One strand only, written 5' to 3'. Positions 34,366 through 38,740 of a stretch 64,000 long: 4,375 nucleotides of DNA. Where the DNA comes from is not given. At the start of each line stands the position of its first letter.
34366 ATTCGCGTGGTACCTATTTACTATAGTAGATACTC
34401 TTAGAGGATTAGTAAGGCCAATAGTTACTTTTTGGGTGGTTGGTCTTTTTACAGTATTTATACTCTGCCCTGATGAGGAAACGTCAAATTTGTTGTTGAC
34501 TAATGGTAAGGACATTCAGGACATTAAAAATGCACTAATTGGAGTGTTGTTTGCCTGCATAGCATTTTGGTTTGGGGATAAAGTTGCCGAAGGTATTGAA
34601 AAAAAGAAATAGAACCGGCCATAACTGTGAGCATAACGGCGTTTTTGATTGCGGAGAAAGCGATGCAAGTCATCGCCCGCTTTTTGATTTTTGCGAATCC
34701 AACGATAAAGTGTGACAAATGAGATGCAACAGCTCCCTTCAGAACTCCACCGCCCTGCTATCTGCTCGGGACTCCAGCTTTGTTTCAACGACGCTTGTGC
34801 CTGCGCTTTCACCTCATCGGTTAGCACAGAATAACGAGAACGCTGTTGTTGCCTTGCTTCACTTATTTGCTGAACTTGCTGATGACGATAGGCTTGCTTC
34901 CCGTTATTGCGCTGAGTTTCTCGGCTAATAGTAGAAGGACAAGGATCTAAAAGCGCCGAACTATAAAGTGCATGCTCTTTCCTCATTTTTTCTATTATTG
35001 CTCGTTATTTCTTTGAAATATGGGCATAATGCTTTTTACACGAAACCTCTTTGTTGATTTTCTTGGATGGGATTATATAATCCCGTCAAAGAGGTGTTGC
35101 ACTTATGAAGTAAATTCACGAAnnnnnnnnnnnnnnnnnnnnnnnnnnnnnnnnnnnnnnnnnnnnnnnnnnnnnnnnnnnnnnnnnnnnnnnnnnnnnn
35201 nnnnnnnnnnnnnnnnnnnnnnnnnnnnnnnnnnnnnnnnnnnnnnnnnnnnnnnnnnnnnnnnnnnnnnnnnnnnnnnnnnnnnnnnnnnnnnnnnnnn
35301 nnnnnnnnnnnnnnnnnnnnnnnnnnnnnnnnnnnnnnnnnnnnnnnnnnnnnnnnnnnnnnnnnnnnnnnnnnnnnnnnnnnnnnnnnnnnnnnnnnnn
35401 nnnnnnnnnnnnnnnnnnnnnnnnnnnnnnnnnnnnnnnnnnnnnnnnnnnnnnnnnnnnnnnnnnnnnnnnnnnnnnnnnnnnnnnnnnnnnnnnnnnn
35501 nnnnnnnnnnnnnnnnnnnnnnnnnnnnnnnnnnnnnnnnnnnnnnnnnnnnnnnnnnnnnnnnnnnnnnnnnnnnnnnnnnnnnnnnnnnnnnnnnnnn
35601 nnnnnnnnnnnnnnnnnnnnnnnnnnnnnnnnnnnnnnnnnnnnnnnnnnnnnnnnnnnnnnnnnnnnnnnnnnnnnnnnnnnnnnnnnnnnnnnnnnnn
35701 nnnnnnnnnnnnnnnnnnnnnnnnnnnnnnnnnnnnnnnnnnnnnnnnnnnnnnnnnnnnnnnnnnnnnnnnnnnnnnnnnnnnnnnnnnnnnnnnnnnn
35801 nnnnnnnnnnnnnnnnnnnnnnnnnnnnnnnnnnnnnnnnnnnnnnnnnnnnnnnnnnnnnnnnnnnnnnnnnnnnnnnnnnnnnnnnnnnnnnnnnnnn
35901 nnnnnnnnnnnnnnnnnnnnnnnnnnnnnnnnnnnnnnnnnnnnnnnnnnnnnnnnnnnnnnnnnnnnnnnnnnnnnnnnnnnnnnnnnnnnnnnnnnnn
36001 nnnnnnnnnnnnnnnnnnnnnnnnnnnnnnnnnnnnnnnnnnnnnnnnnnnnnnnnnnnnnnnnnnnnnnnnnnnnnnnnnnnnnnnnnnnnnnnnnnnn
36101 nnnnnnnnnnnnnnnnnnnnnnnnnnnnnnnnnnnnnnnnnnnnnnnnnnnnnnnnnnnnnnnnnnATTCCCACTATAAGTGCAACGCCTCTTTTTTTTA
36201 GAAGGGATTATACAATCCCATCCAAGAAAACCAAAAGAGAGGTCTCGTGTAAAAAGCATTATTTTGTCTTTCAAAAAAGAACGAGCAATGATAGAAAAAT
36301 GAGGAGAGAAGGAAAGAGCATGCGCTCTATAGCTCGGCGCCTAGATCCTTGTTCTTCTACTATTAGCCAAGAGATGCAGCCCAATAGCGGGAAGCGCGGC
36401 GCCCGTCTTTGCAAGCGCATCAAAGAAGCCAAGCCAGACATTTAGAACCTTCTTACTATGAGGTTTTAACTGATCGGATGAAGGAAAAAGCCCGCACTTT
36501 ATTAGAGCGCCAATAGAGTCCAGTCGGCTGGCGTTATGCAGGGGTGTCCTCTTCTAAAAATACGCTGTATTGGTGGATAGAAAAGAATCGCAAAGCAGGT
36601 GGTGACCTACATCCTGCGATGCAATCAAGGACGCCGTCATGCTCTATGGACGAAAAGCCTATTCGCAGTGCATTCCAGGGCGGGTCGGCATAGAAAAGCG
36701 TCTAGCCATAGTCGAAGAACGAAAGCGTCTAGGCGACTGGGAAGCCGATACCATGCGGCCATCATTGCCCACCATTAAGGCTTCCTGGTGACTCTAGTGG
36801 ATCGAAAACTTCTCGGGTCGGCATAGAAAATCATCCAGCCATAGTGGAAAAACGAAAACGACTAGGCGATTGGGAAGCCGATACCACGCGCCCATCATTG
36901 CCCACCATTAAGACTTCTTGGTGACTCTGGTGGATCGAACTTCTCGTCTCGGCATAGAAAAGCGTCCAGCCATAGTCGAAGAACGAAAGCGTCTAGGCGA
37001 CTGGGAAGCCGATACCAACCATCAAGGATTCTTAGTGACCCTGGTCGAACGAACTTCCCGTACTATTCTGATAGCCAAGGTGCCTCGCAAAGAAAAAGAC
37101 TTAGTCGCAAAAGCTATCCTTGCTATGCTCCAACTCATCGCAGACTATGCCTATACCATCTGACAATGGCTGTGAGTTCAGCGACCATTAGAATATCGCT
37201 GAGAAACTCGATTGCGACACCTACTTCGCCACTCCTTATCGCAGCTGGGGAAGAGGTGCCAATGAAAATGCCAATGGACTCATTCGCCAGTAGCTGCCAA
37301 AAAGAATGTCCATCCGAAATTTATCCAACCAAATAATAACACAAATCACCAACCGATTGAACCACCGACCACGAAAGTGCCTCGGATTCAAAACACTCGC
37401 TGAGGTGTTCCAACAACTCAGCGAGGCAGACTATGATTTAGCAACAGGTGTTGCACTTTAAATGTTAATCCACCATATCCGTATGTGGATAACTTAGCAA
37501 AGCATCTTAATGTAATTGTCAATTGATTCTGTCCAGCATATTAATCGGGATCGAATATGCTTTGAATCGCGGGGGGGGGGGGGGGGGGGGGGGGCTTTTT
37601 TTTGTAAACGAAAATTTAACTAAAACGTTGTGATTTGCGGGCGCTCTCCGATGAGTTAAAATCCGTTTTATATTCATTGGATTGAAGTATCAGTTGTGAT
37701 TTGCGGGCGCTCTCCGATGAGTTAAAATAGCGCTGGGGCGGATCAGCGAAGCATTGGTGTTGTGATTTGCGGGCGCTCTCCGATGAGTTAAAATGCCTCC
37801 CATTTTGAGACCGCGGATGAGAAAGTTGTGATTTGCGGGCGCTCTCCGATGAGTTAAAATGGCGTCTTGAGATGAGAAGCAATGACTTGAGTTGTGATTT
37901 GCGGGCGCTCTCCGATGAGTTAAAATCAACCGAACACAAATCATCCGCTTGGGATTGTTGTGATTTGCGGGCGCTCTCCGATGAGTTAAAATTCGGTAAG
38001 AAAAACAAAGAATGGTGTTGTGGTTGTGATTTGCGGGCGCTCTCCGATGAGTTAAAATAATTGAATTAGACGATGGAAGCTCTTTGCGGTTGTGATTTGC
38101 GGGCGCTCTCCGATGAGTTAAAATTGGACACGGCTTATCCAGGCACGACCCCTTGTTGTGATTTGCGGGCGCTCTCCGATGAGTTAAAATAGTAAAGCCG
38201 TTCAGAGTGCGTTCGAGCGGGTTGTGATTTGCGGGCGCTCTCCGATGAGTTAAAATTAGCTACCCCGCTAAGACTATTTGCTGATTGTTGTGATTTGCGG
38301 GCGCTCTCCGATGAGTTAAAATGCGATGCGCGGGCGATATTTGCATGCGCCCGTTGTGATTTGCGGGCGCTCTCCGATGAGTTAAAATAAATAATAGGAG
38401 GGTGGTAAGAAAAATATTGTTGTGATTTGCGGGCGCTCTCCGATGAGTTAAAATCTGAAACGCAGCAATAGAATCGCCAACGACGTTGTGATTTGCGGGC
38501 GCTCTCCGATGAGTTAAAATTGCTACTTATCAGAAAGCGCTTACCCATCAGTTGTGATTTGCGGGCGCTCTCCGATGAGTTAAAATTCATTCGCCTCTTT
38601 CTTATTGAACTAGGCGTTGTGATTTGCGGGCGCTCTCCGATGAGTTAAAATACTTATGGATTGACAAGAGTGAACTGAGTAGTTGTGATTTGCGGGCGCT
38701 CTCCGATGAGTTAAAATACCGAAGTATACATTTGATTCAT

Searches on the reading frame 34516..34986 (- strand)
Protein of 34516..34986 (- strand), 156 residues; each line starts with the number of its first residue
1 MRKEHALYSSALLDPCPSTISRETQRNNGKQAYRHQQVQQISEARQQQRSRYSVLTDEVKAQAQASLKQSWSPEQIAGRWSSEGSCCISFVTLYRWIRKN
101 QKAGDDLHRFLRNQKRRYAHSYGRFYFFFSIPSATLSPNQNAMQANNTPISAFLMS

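Call 6: search_protein_families(library=pfam, proteins=[window:34516-34986:-])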
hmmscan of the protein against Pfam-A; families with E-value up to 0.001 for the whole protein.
window:34516-34986:- (156 aa): 0 families

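Call 81: find_encoding_contigs(protein=window:34516-34986:-, flank=10000, max_places=4)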
Protein window:34516-34986:- (156 aa): 1 contig read that carries it; 1 place shown.
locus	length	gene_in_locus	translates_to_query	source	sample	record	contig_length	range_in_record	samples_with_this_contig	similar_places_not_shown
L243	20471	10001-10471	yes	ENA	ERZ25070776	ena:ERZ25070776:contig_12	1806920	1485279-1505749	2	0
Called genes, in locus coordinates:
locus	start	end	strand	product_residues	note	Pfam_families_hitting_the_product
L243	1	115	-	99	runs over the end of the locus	-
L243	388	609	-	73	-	-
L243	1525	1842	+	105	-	-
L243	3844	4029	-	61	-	-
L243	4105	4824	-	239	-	-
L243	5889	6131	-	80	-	-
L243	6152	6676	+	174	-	-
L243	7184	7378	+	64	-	-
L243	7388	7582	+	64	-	-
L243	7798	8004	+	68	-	-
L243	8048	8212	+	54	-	-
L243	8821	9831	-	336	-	-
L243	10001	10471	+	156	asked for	-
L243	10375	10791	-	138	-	-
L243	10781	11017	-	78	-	-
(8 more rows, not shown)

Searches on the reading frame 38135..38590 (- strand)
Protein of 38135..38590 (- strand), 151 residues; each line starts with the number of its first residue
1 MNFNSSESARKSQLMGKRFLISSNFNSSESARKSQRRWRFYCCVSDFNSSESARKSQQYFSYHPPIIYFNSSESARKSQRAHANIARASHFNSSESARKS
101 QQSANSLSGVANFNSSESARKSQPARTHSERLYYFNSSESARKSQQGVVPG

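Call 63: find_encoding_contigs(protein=window:38135-38590:-, flank=10000, max_places=3)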
Protein window:38135-38590:- (151 aa): no gene with exactly this product is on record in the collection.
